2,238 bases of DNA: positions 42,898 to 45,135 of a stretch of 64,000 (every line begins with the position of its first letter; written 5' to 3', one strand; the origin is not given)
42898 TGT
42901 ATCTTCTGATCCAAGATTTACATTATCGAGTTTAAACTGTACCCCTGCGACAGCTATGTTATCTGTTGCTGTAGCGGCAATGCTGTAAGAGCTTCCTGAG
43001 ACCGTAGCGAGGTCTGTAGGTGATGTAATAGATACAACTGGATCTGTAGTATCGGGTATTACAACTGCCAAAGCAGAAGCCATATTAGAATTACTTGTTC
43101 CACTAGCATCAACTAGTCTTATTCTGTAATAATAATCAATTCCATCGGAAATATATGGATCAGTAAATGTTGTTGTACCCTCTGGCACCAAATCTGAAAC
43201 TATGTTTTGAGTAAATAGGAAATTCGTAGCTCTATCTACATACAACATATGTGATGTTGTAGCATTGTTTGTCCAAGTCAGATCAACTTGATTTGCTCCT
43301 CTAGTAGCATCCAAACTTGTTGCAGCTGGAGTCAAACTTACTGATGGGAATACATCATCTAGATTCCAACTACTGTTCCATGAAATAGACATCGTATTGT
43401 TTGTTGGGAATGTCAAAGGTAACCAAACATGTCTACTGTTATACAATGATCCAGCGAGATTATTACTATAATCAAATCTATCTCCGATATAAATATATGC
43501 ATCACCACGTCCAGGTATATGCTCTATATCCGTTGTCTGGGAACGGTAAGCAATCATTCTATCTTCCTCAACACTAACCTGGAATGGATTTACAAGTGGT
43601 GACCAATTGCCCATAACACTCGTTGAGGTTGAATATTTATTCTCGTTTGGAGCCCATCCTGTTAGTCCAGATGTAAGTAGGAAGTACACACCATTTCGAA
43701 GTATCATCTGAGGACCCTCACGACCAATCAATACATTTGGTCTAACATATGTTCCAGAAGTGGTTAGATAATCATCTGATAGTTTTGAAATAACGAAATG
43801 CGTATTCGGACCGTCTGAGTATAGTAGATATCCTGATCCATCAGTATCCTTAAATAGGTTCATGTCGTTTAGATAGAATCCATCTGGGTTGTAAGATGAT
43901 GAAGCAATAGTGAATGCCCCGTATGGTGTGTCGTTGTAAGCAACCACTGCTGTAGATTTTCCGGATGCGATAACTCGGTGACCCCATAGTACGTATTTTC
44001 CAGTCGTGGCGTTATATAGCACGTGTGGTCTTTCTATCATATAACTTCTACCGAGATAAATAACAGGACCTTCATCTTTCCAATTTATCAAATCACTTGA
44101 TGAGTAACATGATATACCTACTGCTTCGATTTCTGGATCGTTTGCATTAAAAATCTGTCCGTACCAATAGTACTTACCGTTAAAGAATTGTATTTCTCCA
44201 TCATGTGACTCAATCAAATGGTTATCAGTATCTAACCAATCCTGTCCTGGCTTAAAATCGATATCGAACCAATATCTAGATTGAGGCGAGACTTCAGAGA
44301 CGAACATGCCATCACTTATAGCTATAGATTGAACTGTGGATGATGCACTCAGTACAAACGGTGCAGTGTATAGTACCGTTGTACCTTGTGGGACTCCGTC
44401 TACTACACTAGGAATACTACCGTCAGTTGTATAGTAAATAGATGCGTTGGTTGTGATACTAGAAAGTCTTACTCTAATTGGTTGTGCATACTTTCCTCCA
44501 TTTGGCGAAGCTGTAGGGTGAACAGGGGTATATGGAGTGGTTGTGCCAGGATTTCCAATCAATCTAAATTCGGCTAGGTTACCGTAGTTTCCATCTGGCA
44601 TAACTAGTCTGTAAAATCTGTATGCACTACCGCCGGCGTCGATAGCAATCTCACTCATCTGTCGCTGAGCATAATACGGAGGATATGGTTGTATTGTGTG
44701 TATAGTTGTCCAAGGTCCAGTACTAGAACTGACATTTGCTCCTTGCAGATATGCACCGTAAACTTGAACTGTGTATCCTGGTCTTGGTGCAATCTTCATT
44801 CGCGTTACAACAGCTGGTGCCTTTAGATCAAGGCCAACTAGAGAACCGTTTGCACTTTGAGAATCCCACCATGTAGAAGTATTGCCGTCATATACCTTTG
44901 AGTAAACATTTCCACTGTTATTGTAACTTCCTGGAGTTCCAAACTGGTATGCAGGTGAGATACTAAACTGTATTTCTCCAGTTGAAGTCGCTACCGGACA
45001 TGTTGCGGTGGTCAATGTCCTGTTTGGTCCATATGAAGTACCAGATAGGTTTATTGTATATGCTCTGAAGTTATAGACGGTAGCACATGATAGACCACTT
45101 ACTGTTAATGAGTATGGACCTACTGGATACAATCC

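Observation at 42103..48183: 2026-aa surface protein with an internally duplicated discoidin plus GH43-like propeller module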

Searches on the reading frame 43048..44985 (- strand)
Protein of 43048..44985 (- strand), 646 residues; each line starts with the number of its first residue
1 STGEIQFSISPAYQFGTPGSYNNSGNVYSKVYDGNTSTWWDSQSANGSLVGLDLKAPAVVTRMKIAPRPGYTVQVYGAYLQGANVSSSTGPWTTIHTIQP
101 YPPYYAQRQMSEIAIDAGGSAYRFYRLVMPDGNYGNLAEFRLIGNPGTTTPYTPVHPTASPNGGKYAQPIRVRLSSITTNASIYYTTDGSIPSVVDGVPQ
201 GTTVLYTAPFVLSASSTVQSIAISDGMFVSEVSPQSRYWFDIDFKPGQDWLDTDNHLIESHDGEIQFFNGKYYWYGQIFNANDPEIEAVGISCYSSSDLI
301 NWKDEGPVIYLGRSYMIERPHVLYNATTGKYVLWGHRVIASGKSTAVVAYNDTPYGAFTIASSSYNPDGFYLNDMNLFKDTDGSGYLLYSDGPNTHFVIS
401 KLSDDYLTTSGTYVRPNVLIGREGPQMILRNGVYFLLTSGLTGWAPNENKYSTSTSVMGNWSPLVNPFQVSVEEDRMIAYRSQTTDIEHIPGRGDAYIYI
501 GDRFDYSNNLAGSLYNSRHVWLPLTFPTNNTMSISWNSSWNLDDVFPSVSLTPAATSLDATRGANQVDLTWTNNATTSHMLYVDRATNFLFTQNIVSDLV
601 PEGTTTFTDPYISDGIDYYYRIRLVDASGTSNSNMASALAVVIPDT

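Call 65: predict_structure(alignment_id=A3)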
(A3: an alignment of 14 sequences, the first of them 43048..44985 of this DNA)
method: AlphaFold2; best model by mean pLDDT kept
length: 646 residues; sequences in the alignment: 14
mean_pLDDT: 67.9   pTM: 0.63
mean pLDDT of the five models: 67.9, 66.7, 64.5, 61.1, 57.9
residues with pLDDT >= 90: 109; 70-90: 253; 50-70: 123; < 50: 161
segments of 3 or more residues with pLDDT < 50: 8-47, 68-71, 153-241, 280-287, 508-516, 644-646
pLDDT, mean of each block of 10 residues (from residue 1): 47 40 27 31 45 76 63 65 75 80 52 74 79 54 66 35 30 30 37 44 35 38 31 32 64 62 77 75 51 81 77 70 93 85 84 90 88 89 93 88 96 92 87 88 61 94 87 58 75 80 56 52 85 82 76 88 85 80 83 72 84 78 83 88 49
secondary structure, 60 per line:
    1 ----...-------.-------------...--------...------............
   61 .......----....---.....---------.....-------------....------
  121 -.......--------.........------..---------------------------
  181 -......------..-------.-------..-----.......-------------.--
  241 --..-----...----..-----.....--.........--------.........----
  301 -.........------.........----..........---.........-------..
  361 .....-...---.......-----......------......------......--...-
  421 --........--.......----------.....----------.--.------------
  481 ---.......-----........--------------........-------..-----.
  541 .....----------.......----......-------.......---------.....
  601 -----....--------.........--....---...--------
elements in order: E5-7 E29-31 E40-42 E49-67 H72-75 E79-83 E93-97 E111-114 E122-128 E137-145 E182-187 E218-224 E250-252 E264-268 E271-279 E288-296 E302-310 E317-325 E330-339 E343-351 E359-365 E373-379 E385-390 E397-402 E409-414 E423-430 E433-439 E450-454 E484-490 E496-503 E518-525 H542-545 E556-562 E567-572 E580-586 E596-600 E606-609 E618-626 E629-632 E636-638

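Call 69: fold_search(model_id=the predicted structure, library=pdb)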
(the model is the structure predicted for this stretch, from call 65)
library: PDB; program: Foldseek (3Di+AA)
matches with E <= 10: 1766; with E <= 0.001: 360
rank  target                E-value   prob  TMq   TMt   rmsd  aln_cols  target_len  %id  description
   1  6euh_A                2.6e-24  1.00  0.41  0.74   4.9       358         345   31  The GH43, Beta 1,3 Galactosidase, BT3683 with galactodeoxynojirimycin (released 2018-10-17)
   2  3vsf_C                4.8e-24  1.00  0.42  0.56  14.7       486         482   27  Crystal structure of 1,3Gal43A, an exo-beta-1,3-Galactanase from Clostridium thermocellum (released 2012-12-05)
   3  6eug                  6.3e-24  1.00  0.40  0.73   5.0       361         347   32  The GH43, Beta 1,3 Galactosidase, BT3683 with galactoimidazole (released 2018-10-17)
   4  6euf_A                7.3e-24  1.00  0.42  0.58  17.5       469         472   24  The GH43, Beta 1,3 Galactosidase, BT0265 (released 2018-10-17)
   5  3vsf_A                8.8e-24  1.00  0.41  0.57  14.6       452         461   28  Crystal structure of 1,3Gal43A, an exo-beta-1,3-Galactanase from Clostridium thermocellum (released 2012-12-05)
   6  7bys_A                7.0e-23  1.00  0.41  0.61  14.7       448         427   24  Crystal structure of exo-beta-1,3-galactanase from Phanerochaete chrysosporium Pc1,3Gal43A apo form (released 2020-11-04)
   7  7byx_A                7.1e-22  1.00  0.41  0.61  14.0       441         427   23  Crystal structure of exo-beta-1,3-galactanase from Phanerochaete chrysosporium Pc1,3Gal43A E208A with beta-1,3-galacto (released 2020-11-04)
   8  7byv_A                9.3e-22  1.00  0.41  0.60  14.3       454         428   23  Crystal structure of exo-beta-1,3-galactanase from Phanerochaete chrysosporium Pc1,3Gal43A E208Q with beta-1,3-galacto (released 2020-11-04)
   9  3nqh                  4.5e-21  1.00  0.39  0.57  14.6       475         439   22  Crystal structure of a glycosyl hydrolase (BT_2959) from BACTEROIDES THETAIOTAOMICRON VPI-5482 at 2.11 A resolution (released 2010-07-28)
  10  5flw_A                1.8e-18  1.00  0.38  0.79   3.4       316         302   28  Crystal structure of putative exo-beta-1,3-galactanase from Bifidobacterium bifidum s17 (released 2015-12-23)
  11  2exi_A                3.8e-14  1.00  0.33  0.40  14.9       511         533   18  Structure of the family43 beta-Xylosidase D15G mutant from geobacillus stearothermophilus (released 2006-04-04)
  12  2exj_A                1.4e-13  1.00  0.33  0.40  15.1       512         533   17  Structure of the family43 beta-Xylosidase D128G mutant from geobacillus stearothermophilus in complex with xylobiose (released 2006-04-04)
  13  3qz4_A                5.0e-13  1.00  0.36  0.71   4.1       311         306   21  Crystal structure of an Endo-1,4-beta-xylanase D (BT_3675) from Bacteroides thetaiotaomicron VPI-5482 at 1.74 A resolu (released 2011-04-06)
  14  9he8_B                5.7e-13  1.00  0.33  0.39  15.7       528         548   13  The molecular structure of a beta-1,4-D-xylosidase from the probiotic bacterium Levilactobacillus brevis (released 2025-01-15)
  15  2exk_A                6.0e-13  1.00  0.33  0.39  15.2       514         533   16  Structure of the family43 beta-Xylosidase E187G from geobacillus stearothermophilus in complex with xylobiose (released 2006-04-04)
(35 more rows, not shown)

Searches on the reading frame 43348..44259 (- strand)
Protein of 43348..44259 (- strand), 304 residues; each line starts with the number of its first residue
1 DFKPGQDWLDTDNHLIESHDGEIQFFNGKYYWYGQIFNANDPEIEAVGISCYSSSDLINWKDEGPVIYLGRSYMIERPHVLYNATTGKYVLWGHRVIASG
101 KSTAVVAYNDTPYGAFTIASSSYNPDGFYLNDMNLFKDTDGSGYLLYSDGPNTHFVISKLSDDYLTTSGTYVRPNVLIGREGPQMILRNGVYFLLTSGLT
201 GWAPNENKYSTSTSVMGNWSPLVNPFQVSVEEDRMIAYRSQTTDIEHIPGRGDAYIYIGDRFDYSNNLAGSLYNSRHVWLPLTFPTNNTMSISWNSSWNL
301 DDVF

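Call 88: search_protein_representatives(protein=window:43348-44259:-)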
Query: 304 residues. Proteins with E-value up to 0.001 (for the whole library): 3250; up to 1e-10: 1708; up to 1e-30: 378. The best 150 are listed.
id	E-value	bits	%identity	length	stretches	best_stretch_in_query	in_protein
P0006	1.1e-218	741.2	57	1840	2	1-304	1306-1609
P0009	2.2e-194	661.4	94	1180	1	1-304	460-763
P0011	2.9e-190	647.8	53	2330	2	2-304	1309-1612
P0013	1.2e-172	589.9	57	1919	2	1-304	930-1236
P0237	4.0e-118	410.8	80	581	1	74-302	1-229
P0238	8.3e-116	403.2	65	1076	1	2-304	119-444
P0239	7.6e-94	331.0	53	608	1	2-304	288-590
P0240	3.8e-84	299.2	50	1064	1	2-304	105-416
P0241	1.7e-83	297.0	46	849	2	4-304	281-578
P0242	4.6e-81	289.0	36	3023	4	5-301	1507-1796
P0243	1.8e-73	264.0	41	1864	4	29-237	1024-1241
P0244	7.3e-71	255.5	59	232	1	2-215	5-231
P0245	1.7e-62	228.0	36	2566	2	3-302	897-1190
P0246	2.4e-61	224.2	36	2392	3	5-299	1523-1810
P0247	1.1e-60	222.0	39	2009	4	68-302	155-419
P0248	1.2e-57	212.1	33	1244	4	5-301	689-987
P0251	2.4e-56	207.8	36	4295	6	74-301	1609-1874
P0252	4.0e-55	203.8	38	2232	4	178-301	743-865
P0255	1.2e-53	198.9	35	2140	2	4-301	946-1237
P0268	2.1e-46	175.1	34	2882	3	49-223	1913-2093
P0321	1.3e-40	156.1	31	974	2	5-302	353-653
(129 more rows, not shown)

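Call 92: list_cluster_members(proteins=[P0242, P0245, P0246, P0247, P0251, P0252, P0255, P0268, P0248, P0321])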
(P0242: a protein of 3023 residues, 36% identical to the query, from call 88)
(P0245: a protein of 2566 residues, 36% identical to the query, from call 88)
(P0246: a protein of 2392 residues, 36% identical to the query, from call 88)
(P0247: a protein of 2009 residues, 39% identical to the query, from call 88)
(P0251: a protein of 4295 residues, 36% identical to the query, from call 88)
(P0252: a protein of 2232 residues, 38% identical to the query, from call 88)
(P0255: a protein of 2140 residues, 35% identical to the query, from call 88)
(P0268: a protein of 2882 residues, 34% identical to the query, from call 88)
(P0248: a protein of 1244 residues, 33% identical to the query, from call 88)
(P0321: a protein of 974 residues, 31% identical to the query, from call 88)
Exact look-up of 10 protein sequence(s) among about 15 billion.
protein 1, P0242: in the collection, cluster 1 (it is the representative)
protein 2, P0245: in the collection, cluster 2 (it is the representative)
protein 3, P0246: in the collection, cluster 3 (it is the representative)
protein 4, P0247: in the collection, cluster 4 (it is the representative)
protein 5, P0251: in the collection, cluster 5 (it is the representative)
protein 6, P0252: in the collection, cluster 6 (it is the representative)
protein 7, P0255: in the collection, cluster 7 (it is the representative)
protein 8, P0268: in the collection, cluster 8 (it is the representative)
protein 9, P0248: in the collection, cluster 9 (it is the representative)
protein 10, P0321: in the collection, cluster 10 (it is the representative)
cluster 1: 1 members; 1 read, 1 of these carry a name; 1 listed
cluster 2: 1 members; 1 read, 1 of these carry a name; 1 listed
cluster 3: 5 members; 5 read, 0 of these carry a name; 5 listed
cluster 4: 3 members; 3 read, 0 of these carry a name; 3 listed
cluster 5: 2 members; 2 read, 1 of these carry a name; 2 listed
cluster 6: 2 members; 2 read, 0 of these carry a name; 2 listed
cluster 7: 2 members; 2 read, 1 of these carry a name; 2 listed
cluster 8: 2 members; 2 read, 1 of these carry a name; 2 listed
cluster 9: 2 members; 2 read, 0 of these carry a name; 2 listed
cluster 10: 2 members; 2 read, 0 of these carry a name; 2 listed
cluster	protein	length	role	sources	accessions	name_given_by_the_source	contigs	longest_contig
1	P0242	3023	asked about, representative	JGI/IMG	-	beta-xylosidase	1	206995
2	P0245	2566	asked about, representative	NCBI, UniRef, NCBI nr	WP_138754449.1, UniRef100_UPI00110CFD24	immunoglobulin-like domain-containing protein [Paenibacillus sinopodophylli] | immunoglobulin-like domain-containing protein n=1 Tax=Paenibacillus sinopodophylli ...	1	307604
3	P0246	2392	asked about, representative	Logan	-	-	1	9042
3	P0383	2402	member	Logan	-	-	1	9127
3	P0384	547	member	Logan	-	-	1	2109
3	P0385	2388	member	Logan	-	-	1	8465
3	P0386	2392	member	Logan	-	-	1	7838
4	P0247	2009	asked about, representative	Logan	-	-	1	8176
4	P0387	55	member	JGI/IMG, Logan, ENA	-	-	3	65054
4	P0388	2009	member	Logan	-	-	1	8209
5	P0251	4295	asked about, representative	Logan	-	-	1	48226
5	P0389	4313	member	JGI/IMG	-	uncharacterized repeat protein (TIGR02543 family)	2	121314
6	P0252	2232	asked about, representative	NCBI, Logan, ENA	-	-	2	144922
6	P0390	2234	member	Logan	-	-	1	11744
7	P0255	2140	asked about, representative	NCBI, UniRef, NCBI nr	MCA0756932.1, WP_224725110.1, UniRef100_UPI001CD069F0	family 43 glycosylhydrolase [Paenibacillus sp. N4] | immunoglobulin-like domain-containing protein n=1 Tax=Paenibacillus vietnamensis ... | immunoglobulin-like domain-containing protein [Paenibacillus vietnamensis]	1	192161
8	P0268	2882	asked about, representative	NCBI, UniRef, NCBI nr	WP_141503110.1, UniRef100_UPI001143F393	immunoglobulin-like domain-containing protein [Paenibacillus luteus] | immunoglobulin-like domain-containing protein n=1 Tax=Paenibacillus luteus TaxID=2545753 ...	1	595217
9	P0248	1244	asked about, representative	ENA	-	-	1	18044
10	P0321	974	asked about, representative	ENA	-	-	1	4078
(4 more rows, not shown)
